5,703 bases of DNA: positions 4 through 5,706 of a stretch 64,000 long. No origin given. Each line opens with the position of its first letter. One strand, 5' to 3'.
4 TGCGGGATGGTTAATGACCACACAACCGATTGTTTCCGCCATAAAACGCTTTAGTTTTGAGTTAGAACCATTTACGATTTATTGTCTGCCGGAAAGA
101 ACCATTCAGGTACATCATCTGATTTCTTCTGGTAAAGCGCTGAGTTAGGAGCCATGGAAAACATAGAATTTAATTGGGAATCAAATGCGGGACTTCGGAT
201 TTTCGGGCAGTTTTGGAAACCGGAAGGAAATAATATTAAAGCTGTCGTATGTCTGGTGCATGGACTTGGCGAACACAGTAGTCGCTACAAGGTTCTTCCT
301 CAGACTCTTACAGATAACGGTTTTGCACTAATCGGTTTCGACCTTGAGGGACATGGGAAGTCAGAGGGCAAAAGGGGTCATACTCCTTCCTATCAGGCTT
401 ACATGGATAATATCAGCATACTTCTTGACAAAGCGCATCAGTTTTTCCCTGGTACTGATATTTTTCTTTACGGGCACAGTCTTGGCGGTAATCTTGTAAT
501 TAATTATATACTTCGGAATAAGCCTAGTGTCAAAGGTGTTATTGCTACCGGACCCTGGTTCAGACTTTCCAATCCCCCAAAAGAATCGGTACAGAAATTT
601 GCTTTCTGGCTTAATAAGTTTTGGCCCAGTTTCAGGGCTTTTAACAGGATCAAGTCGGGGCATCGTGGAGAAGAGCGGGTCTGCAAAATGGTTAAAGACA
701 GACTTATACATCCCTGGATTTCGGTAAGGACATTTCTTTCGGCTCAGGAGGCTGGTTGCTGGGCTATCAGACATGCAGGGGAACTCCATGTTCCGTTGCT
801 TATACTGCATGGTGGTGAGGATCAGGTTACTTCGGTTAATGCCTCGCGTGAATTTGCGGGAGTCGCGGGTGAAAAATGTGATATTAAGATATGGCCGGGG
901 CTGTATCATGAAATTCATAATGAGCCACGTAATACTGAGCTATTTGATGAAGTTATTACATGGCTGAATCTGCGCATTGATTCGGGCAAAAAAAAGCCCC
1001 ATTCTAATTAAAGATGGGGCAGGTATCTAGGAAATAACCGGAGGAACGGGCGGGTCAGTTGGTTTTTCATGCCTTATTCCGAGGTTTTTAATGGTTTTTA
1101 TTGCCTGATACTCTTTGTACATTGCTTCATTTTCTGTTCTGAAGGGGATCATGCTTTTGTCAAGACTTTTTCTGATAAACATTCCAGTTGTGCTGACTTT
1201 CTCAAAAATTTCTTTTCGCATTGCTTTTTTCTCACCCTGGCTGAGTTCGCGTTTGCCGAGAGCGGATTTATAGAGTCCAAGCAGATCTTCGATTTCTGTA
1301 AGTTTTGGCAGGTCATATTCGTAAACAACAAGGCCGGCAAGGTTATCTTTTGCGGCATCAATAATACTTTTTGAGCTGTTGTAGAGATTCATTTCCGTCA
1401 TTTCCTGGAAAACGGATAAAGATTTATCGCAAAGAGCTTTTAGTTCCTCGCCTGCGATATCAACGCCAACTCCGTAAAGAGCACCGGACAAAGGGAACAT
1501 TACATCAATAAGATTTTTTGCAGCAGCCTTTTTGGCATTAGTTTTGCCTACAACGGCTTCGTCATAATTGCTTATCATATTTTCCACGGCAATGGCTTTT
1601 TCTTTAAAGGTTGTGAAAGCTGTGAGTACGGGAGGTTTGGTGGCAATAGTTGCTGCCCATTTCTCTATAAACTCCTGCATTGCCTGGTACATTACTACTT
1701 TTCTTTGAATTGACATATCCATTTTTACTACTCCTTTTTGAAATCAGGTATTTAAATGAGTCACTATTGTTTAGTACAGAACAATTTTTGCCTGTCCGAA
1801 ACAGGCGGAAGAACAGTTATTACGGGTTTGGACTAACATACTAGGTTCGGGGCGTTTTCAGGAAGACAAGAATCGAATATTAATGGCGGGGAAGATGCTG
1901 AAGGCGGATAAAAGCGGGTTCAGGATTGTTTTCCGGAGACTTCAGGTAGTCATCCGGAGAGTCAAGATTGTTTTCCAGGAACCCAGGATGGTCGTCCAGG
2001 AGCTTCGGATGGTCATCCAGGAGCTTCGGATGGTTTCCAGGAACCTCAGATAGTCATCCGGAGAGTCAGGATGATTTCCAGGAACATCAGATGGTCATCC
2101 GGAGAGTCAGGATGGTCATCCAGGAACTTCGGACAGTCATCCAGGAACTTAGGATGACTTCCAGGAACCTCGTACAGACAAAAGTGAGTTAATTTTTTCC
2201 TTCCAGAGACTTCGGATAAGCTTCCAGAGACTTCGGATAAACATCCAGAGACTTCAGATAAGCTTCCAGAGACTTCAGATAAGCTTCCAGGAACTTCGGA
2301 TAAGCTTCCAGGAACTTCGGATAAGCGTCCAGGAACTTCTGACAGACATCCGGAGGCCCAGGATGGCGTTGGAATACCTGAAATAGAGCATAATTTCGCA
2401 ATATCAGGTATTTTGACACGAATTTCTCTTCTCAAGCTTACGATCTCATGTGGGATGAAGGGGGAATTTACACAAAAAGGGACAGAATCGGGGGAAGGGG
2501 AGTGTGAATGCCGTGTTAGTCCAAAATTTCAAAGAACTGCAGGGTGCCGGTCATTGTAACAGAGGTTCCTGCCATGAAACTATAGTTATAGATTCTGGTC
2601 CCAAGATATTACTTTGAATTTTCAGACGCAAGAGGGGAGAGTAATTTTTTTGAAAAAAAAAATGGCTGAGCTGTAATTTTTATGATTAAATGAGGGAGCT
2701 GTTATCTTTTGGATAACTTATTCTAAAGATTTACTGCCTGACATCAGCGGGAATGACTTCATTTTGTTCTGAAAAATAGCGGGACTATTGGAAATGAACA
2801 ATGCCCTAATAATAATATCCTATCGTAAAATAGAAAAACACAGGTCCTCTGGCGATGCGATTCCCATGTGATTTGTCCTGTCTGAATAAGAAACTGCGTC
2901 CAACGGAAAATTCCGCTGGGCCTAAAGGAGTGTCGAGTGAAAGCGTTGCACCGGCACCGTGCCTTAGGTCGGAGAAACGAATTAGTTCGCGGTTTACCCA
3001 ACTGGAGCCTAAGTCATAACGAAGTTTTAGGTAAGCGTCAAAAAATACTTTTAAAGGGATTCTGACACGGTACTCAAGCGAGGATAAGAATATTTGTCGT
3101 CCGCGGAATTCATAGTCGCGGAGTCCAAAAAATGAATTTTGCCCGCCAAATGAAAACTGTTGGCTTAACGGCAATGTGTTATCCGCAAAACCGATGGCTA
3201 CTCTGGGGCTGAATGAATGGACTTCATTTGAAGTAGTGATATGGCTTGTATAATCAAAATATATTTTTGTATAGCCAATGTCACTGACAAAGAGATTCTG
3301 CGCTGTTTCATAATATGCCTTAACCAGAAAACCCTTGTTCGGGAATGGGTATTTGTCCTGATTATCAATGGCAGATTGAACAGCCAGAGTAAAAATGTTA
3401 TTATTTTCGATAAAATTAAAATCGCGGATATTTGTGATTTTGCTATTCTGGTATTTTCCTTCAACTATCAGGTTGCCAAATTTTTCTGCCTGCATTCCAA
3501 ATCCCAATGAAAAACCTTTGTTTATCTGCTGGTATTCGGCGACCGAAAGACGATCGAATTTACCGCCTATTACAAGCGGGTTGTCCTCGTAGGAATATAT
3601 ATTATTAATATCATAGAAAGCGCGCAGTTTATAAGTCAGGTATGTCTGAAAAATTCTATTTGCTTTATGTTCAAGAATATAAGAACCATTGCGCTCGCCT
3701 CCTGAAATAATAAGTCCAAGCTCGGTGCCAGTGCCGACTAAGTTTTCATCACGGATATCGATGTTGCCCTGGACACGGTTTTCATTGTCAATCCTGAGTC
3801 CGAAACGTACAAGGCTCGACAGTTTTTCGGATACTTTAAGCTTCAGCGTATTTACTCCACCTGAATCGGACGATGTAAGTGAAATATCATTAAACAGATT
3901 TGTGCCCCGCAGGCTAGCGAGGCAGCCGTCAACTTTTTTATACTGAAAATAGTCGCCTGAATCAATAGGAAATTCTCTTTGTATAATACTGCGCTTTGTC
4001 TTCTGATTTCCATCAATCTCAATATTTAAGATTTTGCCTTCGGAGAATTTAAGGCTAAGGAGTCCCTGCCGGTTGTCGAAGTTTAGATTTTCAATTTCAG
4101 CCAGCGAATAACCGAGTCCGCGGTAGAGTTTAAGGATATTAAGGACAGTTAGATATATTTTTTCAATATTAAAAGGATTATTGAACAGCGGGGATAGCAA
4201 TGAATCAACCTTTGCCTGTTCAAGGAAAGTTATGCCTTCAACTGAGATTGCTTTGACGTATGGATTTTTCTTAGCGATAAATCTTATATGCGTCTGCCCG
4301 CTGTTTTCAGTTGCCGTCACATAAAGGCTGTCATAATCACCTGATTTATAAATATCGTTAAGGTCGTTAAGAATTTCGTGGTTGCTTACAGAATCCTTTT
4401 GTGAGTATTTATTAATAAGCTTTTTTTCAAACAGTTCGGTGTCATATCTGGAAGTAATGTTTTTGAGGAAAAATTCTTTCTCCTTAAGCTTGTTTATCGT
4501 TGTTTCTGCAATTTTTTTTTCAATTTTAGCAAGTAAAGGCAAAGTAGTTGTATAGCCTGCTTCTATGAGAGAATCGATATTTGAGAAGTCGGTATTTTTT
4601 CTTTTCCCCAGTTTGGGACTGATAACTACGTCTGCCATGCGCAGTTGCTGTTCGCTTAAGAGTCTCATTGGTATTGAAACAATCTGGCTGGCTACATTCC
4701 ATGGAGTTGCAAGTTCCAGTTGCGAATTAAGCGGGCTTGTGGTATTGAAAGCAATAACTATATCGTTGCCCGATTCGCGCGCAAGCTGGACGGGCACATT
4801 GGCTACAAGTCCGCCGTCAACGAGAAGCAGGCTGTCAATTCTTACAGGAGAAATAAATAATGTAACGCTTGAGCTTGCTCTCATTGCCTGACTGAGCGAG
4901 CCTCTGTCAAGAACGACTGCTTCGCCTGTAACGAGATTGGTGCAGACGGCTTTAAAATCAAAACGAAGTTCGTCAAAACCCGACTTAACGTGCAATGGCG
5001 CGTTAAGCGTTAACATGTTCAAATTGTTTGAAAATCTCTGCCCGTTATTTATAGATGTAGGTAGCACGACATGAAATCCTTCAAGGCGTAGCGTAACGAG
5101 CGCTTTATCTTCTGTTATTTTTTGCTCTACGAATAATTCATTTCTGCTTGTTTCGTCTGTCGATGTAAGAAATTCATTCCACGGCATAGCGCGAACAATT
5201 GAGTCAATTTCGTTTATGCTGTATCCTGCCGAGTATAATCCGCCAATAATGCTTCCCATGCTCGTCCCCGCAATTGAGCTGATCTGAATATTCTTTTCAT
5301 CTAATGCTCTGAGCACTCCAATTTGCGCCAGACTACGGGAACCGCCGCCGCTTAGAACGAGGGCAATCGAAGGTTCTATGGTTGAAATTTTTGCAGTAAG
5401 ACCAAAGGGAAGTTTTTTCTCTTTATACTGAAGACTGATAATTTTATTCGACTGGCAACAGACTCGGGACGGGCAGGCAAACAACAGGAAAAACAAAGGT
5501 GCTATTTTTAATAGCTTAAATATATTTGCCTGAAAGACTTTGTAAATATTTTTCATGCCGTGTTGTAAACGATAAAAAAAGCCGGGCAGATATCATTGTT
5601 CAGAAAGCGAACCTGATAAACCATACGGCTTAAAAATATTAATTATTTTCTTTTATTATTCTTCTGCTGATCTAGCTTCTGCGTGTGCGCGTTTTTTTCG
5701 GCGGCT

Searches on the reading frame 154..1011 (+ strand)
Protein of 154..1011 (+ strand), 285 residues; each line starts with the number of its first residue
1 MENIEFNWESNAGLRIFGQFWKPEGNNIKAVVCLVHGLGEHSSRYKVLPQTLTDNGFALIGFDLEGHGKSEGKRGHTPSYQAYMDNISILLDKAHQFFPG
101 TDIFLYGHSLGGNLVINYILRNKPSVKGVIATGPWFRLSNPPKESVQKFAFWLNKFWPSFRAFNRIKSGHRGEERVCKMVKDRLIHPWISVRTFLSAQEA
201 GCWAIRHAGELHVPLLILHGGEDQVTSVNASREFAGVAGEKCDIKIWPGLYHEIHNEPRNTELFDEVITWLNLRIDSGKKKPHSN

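Call 52: search_protein_families(library=pfam, proteins=[window:154-1011:+], max_evalue=0.0001)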
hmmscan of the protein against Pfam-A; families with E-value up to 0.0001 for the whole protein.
window:154-1011:+ (285 aa): 5 families
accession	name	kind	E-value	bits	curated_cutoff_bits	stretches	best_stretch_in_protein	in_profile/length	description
PF12146.15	Hydrolase_4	-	2.2e-62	210.9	27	1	27-258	2-238/239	Serine aminopeptidase, S33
PF00561.26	Abhydrolase_1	-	3e-18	66.8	25.8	1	31-156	2-123/245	alpha/beta hydrolase fold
PF12697.13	Abhydrolase_6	-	3.6e-12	47.8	26.3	1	34-258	3-211/217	Alpha/beta hydrolase family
PF02230.22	Abhydrolase_2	-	2.2e-05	24.9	23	0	93-145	100-149/217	Phospholipase/Carboxylesterase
PF20408.4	Abhydrolase_11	-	9.8e-05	22.6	27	0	29-134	2-108/193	Alpha/beta hydrolase domain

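Call 68: find_encoding_contigs(protein=window:154-1011:+, flank=10000, max_places=3)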
Protein window:154-1011:+ (285 aa): 3 contigs read that carry it; 2 places shown.
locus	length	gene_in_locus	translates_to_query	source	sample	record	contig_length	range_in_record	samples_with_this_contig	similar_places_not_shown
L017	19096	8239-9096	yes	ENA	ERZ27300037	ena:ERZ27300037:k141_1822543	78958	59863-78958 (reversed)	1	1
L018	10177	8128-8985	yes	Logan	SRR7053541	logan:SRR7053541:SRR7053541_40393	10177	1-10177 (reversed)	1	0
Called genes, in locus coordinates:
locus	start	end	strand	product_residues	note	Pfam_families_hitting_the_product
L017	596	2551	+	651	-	PF04551:GcpE, PF26540:GcpE_C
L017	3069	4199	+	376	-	PF01784:DUF34_NIF3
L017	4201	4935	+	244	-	PF02591:Zn_ribbon_9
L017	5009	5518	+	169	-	PF14512:TM1586_NiRdase (faint), PF00881:Nitroreductase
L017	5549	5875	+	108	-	PF07883:Cupin_2 (weak)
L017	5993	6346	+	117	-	-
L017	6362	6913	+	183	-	PF08241:Methyltransf_11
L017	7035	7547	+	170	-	-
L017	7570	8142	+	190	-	PF03352:Adenine_glyco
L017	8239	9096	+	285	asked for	PF02230:Abhydrolase_2 (faint), PF12146:Hydrolase_4, PF00561:Abhydrolase_1, PF12697:Abhydrolase_6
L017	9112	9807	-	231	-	-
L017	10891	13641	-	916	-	PF01734:Patatin, PF07244:POTRA (faint), PF01103:Omp85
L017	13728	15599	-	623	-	PF14849:YidC_periplas, PF02096:60KD_IMP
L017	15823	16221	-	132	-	PF00825:Ribonuclease_P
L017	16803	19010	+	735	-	PF00999:Na_H_Exchanger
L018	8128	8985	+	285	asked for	PF02230:Abhydrolase_2 (faint), PF12146:Hydrolase_4, PF00561:Abhydrolase_1, PF12697:Abhydrolase_6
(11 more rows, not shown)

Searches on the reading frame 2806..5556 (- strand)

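Call 52: search_protein_families(library=pfam, proteins=[window:2806-5556:-], max_evalue=0.0001)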
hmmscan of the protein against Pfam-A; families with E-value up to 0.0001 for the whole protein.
window:2806-5556:- (916 aa): 4 families
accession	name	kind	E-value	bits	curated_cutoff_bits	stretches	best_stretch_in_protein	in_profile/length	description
PF01734.28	Patatin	-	4e-28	99.4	27.7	1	66-259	1-190/191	Patatin-like phospholipase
PF01103.29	Omp85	-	6.3e-22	78.9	24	1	605-913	1-322/325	Omp85 superfamily domain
PF07244.20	POTRA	-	3.5e-07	31.3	21.3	0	508-577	2-78/79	Surface antigen variable number repeat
PF08479.16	POTRA_2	-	4.3e-05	23.7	24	0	434-507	3-76/76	POTRA domain, ShlB-type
